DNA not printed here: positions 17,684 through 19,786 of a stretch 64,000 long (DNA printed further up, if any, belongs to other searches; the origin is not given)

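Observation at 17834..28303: Two NodU/CmcH-type carbamoyltransferases on opposite strands, one canonical and one divergent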

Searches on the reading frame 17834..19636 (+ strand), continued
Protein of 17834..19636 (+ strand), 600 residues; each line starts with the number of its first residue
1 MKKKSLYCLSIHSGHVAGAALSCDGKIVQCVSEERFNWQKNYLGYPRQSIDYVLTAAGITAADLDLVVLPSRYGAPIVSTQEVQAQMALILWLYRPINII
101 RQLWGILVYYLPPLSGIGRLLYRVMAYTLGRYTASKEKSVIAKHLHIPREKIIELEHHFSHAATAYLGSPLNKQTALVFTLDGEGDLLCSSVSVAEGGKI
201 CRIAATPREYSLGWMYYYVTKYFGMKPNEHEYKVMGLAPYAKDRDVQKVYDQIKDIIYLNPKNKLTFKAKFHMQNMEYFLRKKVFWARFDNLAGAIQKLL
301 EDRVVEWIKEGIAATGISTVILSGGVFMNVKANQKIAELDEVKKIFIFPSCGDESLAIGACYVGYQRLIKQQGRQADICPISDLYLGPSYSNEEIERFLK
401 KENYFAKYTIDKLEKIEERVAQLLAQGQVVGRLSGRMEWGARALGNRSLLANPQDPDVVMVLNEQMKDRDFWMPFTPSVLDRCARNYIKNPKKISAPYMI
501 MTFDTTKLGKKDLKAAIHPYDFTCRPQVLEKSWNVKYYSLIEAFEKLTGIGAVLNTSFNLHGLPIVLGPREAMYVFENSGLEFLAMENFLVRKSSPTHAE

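Call 21: find_encoding_contigs(protein=P0039, flank=10000, max_places=2)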
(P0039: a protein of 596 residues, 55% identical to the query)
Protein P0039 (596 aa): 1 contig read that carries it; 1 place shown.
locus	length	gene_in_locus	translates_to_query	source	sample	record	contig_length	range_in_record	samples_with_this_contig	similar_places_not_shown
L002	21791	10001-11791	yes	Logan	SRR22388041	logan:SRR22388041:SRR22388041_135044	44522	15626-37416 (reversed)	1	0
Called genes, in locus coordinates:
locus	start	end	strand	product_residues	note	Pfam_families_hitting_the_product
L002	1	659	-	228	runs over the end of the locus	PF01209:Ubie_methyltran (faint), PF13489:Methyltransf_23, PF08241:Methyltransf_11, PF08242:Methyltransf_12, PF13649:Methyltransf_25, PF13847:Methyltransf_31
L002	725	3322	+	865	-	PF00754:F5_F8_type_C, PF22633:F5_F8_type_C_2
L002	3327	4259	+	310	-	PF02729:OTCace_N, PF00185:OTCace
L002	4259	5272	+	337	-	PF00535:Glycos_transf_2, PF10111:Glyco_tranf_2_2, PF13641:Glyco_tranf_2_3, PF13506:Glyco_transf_21 (weak), PF13632:Glyco_trans_2_3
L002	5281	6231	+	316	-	PF01073:3Beta_HSD (weak), PF01370:Epimerase, PF04321:RmlD_sub_bind, PF16363:GDP_Man_Dehyd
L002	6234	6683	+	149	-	PF00908:dTDP_sugar_isom, PF05523:FdtA, PF00190:Cupin_1 (weak), PF14667:Polysacc_synt_C (weak)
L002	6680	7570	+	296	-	PF01370:Epimerase, PF04321:RmlD_sub_bind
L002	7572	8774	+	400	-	PF02350:Epimerase_2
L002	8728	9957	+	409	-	PF00534:Glycos_transf_1, PF13692:Glyco_trans_1_4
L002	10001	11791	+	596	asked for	PF02543:Carbam_trans_N, PF16861:Carbam_trans_C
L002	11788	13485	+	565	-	-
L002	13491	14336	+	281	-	PF01370:Epimerase, PF04321:RmlD_sub_bind, PF01073:3Beta_HSD, PF02719:Polysacc_synt_2, PF16363:GDP_Man_Dehyd, PF07993:NAD_binding_4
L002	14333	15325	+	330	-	PF13641:Glyco_tranf_2_3, PF00535:Glycos_transf_2, PF13632:Glyco_trans_2_3 (weak)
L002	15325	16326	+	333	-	PF00535:Glycos_transf_2, PF13641:Glyco_tranf_2_3 (weak)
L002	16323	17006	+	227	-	PF01209:Ubie_methyltran (weak), PF02353:CMAS (weak), PF07021:MetW, PF13489:Methyltransf_23, PF13847:Methyltransf_31, PF08241:Methyltransf_11, PF08242:Methyltransf_12, PF13649:Methyltransf_25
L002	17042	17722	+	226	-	PF13489:Methyltransf_23, PF13847:Methyltransf_31, PF08241:Methyltransf_11, PF08242:Methyltransf_12, PF13649:Methyltransf_25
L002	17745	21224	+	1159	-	-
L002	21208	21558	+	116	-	-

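Call 24: find_related_loci(query=A1, collection=genome_contigs, flank=10000)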
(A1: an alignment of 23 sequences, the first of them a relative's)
Query A1 (600 aa) in genome_contigs; peptide patterns used: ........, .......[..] (x = any residue, [..] = any of these).
600 stretches matched a pattern (row limit reached: there are more); 599 encode a relative of the query (tblastn E <= 1e-3); the best 80 are kept; 80 distinct loci.
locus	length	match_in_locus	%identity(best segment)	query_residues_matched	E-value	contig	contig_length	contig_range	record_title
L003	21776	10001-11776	50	4-595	0e+0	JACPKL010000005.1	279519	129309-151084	MAG: Candidatus Daviesbacteria bacterium isolate NC_groundwater_493_Ag_S-0.1um_36_17 S35_SO-1_scaffold_124290, whole gen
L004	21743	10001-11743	45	5-593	9e-169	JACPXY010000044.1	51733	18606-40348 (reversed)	MAG: Candidatus Pacearchaeota archaeon isolate NC_groundwater_849_Pr1_B-0.1um_42_10 Montesol18_Bp1_scaffold_886158, whol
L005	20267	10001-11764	45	3-593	2e-158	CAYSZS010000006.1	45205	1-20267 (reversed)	MAG TPA_asm: uncultured Gammaproteobacteria bacterium isolate SRP050083_co1_18 genome assembly, contig: NODE_230_length_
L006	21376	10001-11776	43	3-593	5e-154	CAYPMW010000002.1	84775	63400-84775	MAG TPA_asm: uncultured Gammaproteobacteria bacterium isolate binchicken_co227_1238 genome assembly, contig: NODE_543_le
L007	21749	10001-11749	43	4-593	1e-143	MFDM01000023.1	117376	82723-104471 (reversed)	MAG: Candidatus Daviesbacteria bacterium RIFCSPLOWO2_01_FULL_39_12 rifcsplowo2_01_scaffold_352, whole genome shotgun seq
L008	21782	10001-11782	49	6-596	0e+0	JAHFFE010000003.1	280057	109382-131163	MAG: Candidatus Omnitrophota bacterium isolate nzgw285 NODE_46_length_280058_cov_4.107253, whole genome shotgun sequence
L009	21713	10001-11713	43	6-593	6e-140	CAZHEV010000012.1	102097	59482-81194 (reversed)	MAG TPA_asm: uncultured bacterium isolate SRP141376_co1_25 genome assembly, contig: NODE_498_length_102097_cov_10.590286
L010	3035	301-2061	41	3-593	2e-143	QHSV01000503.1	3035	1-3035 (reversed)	MAG: Candidatus Rokuibacteriota bacterium isolate AR22 14_0903_16_40cm_scaffold_47452_curated, whole genome shotgun sequ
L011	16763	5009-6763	42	5-593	6e-136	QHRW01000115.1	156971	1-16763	MAG: Candidatus Rokuibacteriota bacterium isolate AR5 14_1009_16_40cm_scaffold_292_curated, whole genome shotgun sequenc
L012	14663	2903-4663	41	3-593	4e-135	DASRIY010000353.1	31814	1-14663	MAG TPA_asm: Candidatus Methylomirabilota bacterium isolate SMAG_U10122 k141_2128469, whole genome shotgun sequence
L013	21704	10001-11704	41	11-593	9e-133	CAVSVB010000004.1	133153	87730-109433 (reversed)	MAG: uncultured Acidobacteriota bacterium isolate MFD05513.bin.2.158 genome assembly, contig: contig_18882, whole genome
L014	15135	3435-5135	41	2-593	3e-132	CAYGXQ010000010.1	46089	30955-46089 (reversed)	MAG TPA_asm: uncultured Gammaproteobacteria bacterium isolate ERP119294_co1_458 genome assembly, contig: NODE_805_length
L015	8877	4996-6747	41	6-593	2e-132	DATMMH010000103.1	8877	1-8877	MAG TPA_asm: Candidatus Dormiibacterota bacterium isolate SMAG_U12818 k141_4022171, whole genome shotgun sequence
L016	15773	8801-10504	41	11-593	1e-131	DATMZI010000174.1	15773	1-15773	MAG TPA_asm: Candidatus Eisenbacteria bacterium isolate SMAG_U13170 k141_601877, whole genome shotgun sequence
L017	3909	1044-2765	40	6-593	4e-133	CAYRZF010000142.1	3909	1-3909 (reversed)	MAG TPA_asm: uncultured bacterium isolate SRP119689_co1_180 genome assembly, contig: NODE_40693_length_3909_cov_32.92890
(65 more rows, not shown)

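Call 53: predict_structure(alignment_id=A1)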
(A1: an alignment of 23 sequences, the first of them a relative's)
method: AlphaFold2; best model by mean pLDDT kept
length: 600 residues; sequences in the alignment: 23
mean_pLDDT: 87.3   pTM: 0.87
mean pLDDT of the five models: 87.3, 87.0, 85.5, 84.8, 84.6
residues with pLDDT >= 90: 328; 70-90: 221; 50-70: 44; < 50: 7
segments of 3 or more residues with pLDDT < 50: 596-600
pLDDT, mean of each block of 10 residues (from residue 1): 83 89 93 82 89 94 96 79 76 71 76 77 84 91 95 94 93 95 86 92 93 89 79 66 89 95 94 88 88 91 96 98 87 93 89 83 94 89 75 94 94 96 96 77 79 89 73 75 96 88 94 87 90 91 98 86 75 89 95 61
secondary structure, 60 per line:
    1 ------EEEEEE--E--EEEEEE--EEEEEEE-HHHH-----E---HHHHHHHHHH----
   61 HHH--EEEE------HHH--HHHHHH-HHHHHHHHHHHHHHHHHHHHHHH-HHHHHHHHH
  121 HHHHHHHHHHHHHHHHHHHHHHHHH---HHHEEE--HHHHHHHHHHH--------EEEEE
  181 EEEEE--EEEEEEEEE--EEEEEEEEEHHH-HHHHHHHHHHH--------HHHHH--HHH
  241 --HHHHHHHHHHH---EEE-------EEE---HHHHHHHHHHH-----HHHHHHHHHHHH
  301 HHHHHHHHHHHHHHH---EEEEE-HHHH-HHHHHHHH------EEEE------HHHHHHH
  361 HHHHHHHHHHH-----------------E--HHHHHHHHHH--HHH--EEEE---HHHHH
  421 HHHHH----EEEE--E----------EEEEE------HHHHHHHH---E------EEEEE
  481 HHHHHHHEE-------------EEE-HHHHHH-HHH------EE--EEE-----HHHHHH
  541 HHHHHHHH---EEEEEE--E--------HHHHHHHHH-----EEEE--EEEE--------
elements in order: E7-12 E18-23 E26-32 H34-37 H47-56 E66-69 H81-86 H88-110 H112-145 E152-154 H157-167 E176-185 E188-196 E199-207 H212-222 H231-235 H243-253 E257-259 E267-269 H273-283 H289-315 E319-323 H325-328 H330-337 E344-347 H354-371 H392-401 E409-412 H416-425 E430-433 E447-451 H458-465 E476-480 H481-487 E503-505 H507-512 E527-529 H535-548 E552-557 H569-577 E583-586 E589-592

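Call 59: fold_search(model_id=the predicted structure, library=pdb)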
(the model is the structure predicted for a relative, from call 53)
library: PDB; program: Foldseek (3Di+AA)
matches with E <= 10: 704; with E <= 0.001: 207
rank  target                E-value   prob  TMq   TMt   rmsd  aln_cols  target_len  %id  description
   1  7xb6_A                1.5e-44  1.00  0.81  0.81   5.1       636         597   26  Crystal structure of the O-carbamoyltransferase VtdB in complex with carbamoyl adenylate intermediate (released 2023-03-22)
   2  3ven                  1.5e-44  1.00  0.78  0.81   4.9       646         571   25  Crystal structure of the O-carbamoyltransferase TobZ (released 2012-01-25)
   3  3vex                  9.9e-44  1.00  0.77  0.81   5.1       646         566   25  Crystal structure of the O-carbamoyltransferase TobZ H14N variant in complex with carbamoyl adenylate intermediate (released 2012-01-25)
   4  3vez                  1.6e-43  1.00  0.78  0.82   4.8       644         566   25  Crystal structure of the O-carbamoyltransferase TobZ K443A variant in complex with ATP, ADP and carbamoyl phosphate (released 2012-01-25)
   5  3ver                  1.9e-43  1.00  0.77  0.82   5.0       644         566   25  Crystal structure of the O-carbamoyltransferase TobZ in complex with carbamoyl adenylate intermediate (released 2012-01-25)
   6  3vf4                  2.6e-43  1.00  0.77  0.82   5.1       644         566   25  Crystal structure of the O-carbamoyltransferase TobZ S530A variant in complex with carbamoyl phosphate and ADP (released 2012-01-25)
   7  3ves                  5.0e-43  1.00  0.77  0.81   5.4       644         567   25  Crystal structure of the O-carbamoyltransferase TobZ in complex with AMPCPP and carbamoyl phosphate (released 2012-01-25)
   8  7vx0_B                1.4e-42  1.00  0.80  0.71   4.3       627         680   24  The structure of GdmN complex with ATP (released 2022-11-16)
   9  9s2t                  1.9e-42  1.00  0.81  0.73   3.8       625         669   25  Carbamoyl transferase NovN involved in Novobiocin biosynthesis (released 2025-07-30)
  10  7vzq_A                2.1e-42  1.00  0.80  0.72   4.3       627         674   24  The structure of GdmN V24Y/G157A/R158A/G188R mutant in complex with carbamoyl adenylate intermediate (released 2022-11-16)
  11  7vzy_B                3.0e-42  1.00  0.79  0.70   5.3       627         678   24  The structure of GdmN complex with AMP and 20-O-methyl-19-chloroproansamitocin (released 2022-11-16)
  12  7vyj_B                4.8e-42  1.00  0.81  0.72   3.8       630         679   24  The structure of GdmN in complex with carbamoyl adenylate intermediate (released 2022-11-16)
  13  7vx0_A                5.3e-42  1.00  0.79  0.71   5.4       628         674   25  The structure of GdmN complex with ATP (released 2022-11-16)
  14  3vf2                  6.4e-42  1.00  0.77  0.82   5.2       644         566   25  Crystal structure of the O-carbamoyltransferase TobZ M473I variant in complex with carbamoyl phosphate and ADP (released 2012-01-25)
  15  7vzz_B                9.0e-42  1.00  0.81  0.72   4.0       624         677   24  The structure of GdmN in complex with the natural tetrahedral intermediate, carbamoyl adenylate, and 20-O-methyl-19-ch (released 2022-11-16)
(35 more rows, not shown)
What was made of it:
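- On TsaD/Kae1 tRNA t6A transferases: The fold match is limited to the N-domain (call 59).
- Fold: the CT-A AF2 model (pLDDT 87.3) superposes on VtdB, TobZ, GdmN and NovN at TM about 0.8 (calls 53, 59). The model is confident and full-length TobZ-like (calls 53, 59).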

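Call 64: find_encoding_contigs(protein=P0052, flank=10000, max_places=1)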
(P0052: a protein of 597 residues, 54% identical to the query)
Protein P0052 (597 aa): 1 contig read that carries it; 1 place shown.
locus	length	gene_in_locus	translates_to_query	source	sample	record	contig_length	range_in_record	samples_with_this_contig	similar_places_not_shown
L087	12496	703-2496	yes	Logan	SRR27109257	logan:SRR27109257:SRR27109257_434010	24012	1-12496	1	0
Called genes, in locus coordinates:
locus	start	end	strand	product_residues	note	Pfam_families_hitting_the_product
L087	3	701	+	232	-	?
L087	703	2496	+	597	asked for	PF02543:Carbam_trans_N, PF16861:Carbam_trans_C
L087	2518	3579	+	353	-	PF00155:Aminotran_1_2, PF01041:DegT_DnrJ_EryC1, PF00266:Aminotran_5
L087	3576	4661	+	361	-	PF00106:adh_short (weak), PF01073:3Beta_HSD, PF01370:Epimerase, PF02719:Polysacc_synt_2, PF04321:RmlD_sub_bind (weak), PF05368:NmrA (weak), PF07993:NAD_binding_4, PF16363:GDP_Man_Dehyd, +1 more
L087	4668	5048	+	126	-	-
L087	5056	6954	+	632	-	PF00534:Glycos_transf_1, PF13692:Glyco_trans_1_4, PF13489:Methyltransf_23, PF01209:Ubie_methyltran (weak), PF13847:Methyltransf_31, PF08241:Methyltransf_11, PF08242:Methyltransf_12, PF13649:Methyltransf_25, +1 more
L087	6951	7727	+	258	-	PF08241:Methyltransf_11 (weak), PF03269:DUF268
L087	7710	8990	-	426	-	PF01266:DAO (weak), PF01593:Amino_oxidase, PF13450:NAD_binding_8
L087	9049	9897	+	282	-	PF01370:Epimerase, PF04321:RmlD_sub_bind, PF01073:3Beta_HSD, PF02719:Polysacc_synt_2, PF16363:GDP_Man_Dehyd, PF07993:NAD_binding_4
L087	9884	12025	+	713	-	PF00535:Glycos_transf_2, PF13231:PMT_2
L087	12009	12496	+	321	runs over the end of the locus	PF13641:Glyco_tranf_2_3, PF00535:Glycos_transf_2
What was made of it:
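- In L087 the A-type gene is followed directly by a DegT aminotransferase and a dehydratase (call 64).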

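Call 65: find_encoding_contigs(protein=P0002, flank=10000, max_places=1)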
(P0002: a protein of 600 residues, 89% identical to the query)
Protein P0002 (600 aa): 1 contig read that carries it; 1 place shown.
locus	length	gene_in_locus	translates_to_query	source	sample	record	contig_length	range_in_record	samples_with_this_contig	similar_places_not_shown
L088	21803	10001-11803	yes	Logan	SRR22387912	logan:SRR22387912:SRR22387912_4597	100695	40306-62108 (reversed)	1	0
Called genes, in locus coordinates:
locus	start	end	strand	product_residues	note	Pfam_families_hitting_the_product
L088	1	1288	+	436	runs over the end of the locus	PF03721:UDPG_MGDP_dh_N, PF00984:UDPG_MGDP_dh, PF03720:UDPG_MGDP_dh_C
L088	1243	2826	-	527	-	-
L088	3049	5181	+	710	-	PF02366:PMT, PF13231:PMT_2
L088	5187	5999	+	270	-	PF00535:Glycos_transf_2, PF10111:Glyco_tranf_2_2 (faint), PF13641:Glyco_tranf_2_3 (weak)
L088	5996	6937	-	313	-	-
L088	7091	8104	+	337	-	PF01370:Epimerase, PF13460:NAD_binding_10 (faint), PF01073:3Beta_HSD (weak), PF16363:GDP_Man_Dehyd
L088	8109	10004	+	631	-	PF00534:Glycos_transf_1, PF13692:Glyco_trans_1_4, PF01209:Ubie_methyltran, PF13489:Methyltransf_23, PF13847:Methyltransf_31, PF08241:Methyltransf_11, PF08242:Methyltransf_12, PF13649:Methyltransf_25, +2 more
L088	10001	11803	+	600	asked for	PF02543:Carbam_trans_N, PF16861:Carbam_trans_C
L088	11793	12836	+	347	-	PF00535:Glycos_transf_2, PF10111:Glyco_tranf_2_2, PF13641:Glyco_tranf_2_3, PF13632:Glyco_trans_2_3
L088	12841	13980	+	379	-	PF13439:Glyco_transf_4 (faint), PF13579:Glyco_trans_4_4 (weak), PF20706:GT4-conflict, PF00534:Glycos_transf_1, PF13692:Glyco_trans_1_4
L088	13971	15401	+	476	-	PF13727:CoA_binding_3, PF17836:PglD_N (faint), PF01073:3Beta_HSD, PF01370:Epimerase, PF02719:Polysacc_synt_2, PF04321:RmlD_sub_bind, PF16363:GDP_Man_Dehyd, PF07993:NAD_binding_4 (faint)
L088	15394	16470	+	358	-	PF01041:DegT_DnrJ_EryC1, PF00155:Aminotran_1_2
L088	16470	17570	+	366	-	PF01041:DegT_DnrJ_EryC1, PF00155:Aminotran_1_2, PF01212:Beta_elim_lyase (faint)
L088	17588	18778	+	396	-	PF16822:ALGX (faint)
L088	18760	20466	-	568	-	PF02543:Carbam_trans_N, PF16861:Carbam_trans_C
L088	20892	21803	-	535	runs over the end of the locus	PF02366:PMT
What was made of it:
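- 15913..17837 (+): GT4 glycosyltransferase (15913..17070) plus a class I SAM methyltransferase (probable true start ATG 17079, end 17837), immediately upstream of CT-A and translationally coupled to it. Relatives have these as a single fusion protein. A 631-aa fusion is present in L088, and a 632-aa GT4-methyltransferase fusion protein is also encoded in the L087 locus (calls 64, 65).
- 19626..25407 (+): Downstream genes of the CT-A operon: GT2 (19626..20669), GT4 (20632..21810), PglF-like 4,6-dehydratase (21801..23228) and two DegT-type aminotransferases (23225..24310, 24307..25407). These make and transfer the amino/deoxy sugars that are the candidate acceptors. Identical synteny in L088 (call 65).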
